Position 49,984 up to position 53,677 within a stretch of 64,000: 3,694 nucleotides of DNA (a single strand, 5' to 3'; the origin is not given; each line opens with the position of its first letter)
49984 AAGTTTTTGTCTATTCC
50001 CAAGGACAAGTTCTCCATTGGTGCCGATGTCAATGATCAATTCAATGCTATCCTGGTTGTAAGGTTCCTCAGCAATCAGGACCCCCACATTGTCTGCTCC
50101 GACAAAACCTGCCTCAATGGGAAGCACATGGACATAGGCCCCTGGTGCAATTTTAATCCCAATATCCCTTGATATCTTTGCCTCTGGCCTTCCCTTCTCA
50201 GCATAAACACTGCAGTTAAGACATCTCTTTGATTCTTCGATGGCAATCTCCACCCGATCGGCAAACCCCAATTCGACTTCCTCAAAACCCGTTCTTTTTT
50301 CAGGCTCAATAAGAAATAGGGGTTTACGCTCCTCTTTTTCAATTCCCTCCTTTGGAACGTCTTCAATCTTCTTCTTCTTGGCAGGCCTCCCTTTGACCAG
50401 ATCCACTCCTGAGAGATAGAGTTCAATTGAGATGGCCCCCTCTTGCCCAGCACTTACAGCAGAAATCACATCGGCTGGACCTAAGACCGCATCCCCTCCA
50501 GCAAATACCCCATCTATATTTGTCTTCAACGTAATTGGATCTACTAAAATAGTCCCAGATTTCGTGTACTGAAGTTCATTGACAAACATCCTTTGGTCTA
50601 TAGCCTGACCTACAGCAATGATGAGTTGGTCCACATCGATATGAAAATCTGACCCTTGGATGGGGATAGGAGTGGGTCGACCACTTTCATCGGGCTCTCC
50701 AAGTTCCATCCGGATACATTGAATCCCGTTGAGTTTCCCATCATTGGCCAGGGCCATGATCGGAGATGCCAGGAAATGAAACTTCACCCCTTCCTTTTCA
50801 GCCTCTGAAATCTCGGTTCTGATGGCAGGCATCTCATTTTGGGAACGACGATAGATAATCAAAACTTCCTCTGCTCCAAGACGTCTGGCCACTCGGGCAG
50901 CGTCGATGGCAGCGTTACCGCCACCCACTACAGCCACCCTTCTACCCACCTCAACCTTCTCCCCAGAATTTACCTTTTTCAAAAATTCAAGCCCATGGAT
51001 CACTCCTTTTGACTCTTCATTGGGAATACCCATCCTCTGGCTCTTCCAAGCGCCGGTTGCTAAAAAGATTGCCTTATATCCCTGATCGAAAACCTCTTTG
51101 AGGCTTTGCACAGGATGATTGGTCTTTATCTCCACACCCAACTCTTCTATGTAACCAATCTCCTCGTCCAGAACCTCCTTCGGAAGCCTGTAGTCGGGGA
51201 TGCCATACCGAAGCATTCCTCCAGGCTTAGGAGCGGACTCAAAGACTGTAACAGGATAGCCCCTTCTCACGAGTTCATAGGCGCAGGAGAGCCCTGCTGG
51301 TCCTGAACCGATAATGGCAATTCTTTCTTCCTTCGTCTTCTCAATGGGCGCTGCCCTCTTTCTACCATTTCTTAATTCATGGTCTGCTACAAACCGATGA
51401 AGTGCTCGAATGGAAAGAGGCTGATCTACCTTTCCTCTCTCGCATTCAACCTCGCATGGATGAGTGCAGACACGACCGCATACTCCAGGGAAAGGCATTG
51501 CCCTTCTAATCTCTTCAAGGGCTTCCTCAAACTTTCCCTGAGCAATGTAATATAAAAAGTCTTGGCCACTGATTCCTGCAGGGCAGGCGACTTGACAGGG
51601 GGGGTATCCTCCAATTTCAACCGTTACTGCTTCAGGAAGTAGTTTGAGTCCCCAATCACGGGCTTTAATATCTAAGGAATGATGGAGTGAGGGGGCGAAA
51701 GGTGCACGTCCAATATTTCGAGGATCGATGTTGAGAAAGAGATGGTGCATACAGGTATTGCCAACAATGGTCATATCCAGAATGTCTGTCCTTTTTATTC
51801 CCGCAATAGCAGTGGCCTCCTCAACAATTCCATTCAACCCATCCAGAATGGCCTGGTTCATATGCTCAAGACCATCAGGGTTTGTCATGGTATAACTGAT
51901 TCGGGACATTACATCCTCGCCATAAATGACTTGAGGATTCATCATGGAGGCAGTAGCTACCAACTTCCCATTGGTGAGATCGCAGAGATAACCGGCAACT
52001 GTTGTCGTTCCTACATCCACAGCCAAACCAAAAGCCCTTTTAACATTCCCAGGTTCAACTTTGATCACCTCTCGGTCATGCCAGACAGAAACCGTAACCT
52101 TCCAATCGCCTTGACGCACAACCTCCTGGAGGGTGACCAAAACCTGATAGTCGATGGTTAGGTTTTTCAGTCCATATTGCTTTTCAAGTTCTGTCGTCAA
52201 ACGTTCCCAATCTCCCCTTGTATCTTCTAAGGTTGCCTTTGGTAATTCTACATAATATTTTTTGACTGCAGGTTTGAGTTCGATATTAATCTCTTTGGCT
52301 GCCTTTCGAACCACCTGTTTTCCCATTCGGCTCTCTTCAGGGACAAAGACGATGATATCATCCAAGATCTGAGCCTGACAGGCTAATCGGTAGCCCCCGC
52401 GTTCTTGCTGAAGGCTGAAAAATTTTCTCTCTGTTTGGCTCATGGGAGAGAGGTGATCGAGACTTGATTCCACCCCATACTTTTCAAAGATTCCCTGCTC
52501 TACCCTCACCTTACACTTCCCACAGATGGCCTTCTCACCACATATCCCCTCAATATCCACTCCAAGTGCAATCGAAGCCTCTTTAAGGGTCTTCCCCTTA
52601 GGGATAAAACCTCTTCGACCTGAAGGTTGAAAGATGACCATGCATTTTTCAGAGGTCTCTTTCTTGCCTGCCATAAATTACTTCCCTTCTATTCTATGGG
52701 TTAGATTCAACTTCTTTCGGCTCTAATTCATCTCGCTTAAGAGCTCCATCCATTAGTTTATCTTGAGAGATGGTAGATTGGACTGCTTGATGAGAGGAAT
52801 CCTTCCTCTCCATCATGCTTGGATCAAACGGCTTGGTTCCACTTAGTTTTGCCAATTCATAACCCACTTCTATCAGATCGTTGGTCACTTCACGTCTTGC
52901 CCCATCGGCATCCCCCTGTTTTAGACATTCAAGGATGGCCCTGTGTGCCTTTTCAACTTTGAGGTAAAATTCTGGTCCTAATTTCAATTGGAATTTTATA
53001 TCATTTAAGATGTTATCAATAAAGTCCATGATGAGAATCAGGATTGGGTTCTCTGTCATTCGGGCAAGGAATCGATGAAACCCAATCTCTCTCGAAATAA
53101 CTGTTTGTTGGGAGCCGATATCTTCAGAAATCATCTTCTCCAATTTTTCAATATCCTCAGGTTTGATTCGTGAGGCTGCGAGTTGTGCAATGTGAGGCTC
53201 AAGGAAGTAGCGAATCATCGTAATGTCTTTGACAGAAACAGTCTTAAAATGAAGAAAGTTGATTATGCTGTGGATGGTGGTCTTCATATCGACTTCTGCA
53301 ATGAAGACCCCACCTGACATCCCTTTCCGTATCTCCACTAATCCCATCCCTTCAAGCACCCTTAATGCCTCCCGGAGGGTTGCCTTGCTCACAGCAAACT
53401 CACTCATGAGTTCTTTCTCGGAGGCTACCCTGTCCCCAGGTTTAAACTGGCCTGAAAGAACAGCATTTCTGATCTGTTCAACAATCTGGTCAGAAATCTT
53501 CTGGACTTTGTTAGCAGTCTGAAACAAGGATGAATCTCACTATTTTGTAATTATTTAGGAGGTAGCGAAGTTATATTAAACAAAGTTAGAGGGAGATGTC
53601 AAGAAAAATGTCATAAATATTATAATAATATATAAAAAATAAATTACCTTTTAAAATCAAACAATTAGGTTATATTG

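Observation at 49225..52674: Corrinoid reductive activase (RACo-like) carrying an inserted GltD-like NAD(P)H/FAD/Fe-S module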

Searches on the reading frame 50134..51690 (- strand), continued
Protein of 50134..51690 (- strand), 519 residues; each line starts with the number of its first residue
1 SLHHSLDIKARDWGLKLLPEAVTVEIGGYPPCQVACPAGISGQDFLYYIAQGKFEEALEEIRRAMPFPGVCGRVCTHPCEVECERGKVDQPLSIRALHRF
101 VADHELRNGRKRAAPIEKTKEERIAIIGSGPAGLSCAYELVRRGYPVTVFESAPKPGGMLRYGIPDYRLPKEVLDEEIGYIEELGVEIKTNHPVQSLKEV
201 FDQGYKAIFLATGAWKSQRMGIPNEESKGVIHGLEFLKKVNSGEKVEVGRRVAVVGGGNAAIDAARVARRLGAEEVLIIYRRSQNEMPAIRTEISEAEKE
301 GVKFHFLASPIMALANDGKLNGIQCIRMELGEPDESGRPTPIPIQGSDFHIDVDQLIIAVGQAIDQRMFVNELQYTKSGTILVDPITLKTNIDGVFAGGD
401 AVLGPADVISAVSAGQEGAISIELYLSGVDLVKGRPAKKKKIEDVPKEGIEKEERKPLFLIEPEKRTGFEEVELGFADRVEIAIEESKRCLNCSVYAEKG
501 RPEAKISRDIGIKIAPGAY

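Call 68: search_protein_families(library=pfam, proteins=[window:50164-51654:-], max_evalue=1e-10)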
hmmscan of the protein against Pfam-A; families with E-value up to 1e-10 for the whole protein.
seq(497 aa): 6 families
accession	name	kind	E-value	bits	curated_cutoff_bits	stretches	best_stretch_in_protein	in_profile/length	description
PF07992.20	Pyr_redox_2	-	3.6e-36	125.5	26.1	1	111-403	2-291/291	Pyridine nucleotide-disulphide oxidoreductase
PF14691.11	Fer4_20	-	6.8e-22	77.8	25.8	1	18-96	30-111/113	Dihydroprymidine dehydrogenase domain II, 4Fe-4S cluster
PF00070.33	Pyr_redox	-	4.9e-14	53.1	22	0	111-187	1-68/82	Pyridine nucleotide-disulphide oxidoreductase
PF01266.30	DAO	-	6.9e-14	52.6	27.9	0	111-146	1-37/353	FAD dependent oxidoreductase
PF13738.12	Pyr_redox_3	-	1.7e-12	47.7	30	0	194-387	126-305/305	Pyridine nucleotide-disulphide oxidoreductase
PF13450.12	NAD_binding_8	-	2.3e-11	44.2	21.9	0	114-149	1-36/68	NAD(P)-binding Rossmann-like domain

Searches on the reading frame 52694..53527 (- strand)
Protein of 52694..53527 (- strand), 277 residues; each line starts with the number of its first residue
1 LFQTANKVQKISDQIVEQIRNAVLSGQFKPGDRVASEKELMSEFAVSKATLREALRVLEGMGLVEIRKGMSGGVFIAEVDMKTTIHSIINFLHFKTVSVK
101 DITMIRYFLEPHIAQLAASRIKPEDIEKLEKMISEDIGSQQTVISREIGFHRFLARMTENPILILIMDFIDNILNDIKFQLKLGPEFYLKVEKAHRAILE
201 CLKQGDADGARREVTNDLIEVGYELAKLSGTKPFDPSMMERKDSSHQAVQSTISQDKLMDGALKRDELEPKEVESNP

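Call 7: search_protein_families(library=pfam, proteins=[window:52694-53527:-], max_evalue=0.00001)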
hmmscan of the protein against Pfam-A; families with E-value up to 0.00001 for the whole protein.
window:52694-53527:- (277 aa): 2 families
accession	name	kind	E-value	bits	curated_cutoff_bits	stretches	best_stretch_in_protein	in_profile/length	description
PF07729.17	FCD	-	5.4e-18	66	24.3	1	101-215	1-120/125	FCD domain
PF00392.27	GntR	-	1.3e-16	60.4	27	1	12-70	2-60/64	Bacterial regulatory proteins, gntR family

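Call 11: search_protein_families(library=ncbifam, proteins=[window:52694-53527:-], max_evalue=0.00001)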
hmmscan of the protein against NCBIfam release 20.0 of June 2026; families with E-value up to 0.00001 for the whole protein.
window:52694-53527:- (277 aa): 19 families
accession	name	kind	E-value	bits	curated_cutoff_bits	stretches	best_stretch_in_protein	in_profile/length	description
NF003011.0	PRK03837.1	subfamily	4e-33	115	260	1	9-221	12-229/241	transcriptional regulator NanR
NF007001.0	PRK09464.1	equivalog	6.6e-21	75.1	330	1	6-215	6-222/254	pyruvate dehydrogenase complex transcriptional repressor PdhR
NF007741.0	PRK10421.1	equivalog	2.4e-20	73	311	1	8-226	5-234/262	transcriptional regulator LldR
NF007442.0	PRK09990.1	equivalog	1.6e-17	63.8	301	1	5-176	5-182/256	transcriptional regulator GlcC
NF007588.0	PRK10225.1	equivalog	2.3e-15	56.6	442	1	7-228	6-234/257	Uxu operon transcriptional regulator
NF008571.0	PRK11523.1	equivalog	1e-13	51.3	396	1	9-168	7-164/258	transcriptional regulator ExuR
TIGR03338.1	phnR_burk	equivalog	1.7e-13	50.7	271.5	1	15-217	16-205/212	phosphonate utilization associated transcriptional regulator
TIGR02018.2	his_ut_repres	equivalog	9e-13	48.1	220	1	13-88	2-75/226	histidine utilization transcriptional repressor HutC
TIGR02404.1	trehalos_R_Bsub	equivalog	4.7e-10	39.5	211.95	1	14-103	4-92/233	trehalose operon repressor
NF052282.1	PLP_TF_PdxR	equivalog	8.4e-10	38.3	320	1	11-93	2-77/448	MocR-like pyridoxine biosynthesis transcription factor PdxR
TIGR02325.1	C_P_lyase_phnF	equivalog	2.4e-09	37.1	156.8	1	12-86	10-82/238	phosphonate metabolism transcriptional regulator PhnF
NF007292.0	PRK09764.1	equivalog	2.5e-09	36.7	281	1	13-91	8-84/240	GntR family transcriptional regulator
NF052441.1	TransRegRv0792c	equivalog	1.8e-07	30.7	400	1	11-78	17-82/260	Rv0792c family HTH-type transcriptional regulator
NF047563.1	modulin_PmtR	equivalog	2.1e-07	31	200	1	7-80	9-80/125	PSM export ABC transporter transcriptional regulator PmtR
NF011575.0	PRK14999.1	equivalog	2.1e-07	30.5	424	1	13-86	15-86/241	histidine utilization repressor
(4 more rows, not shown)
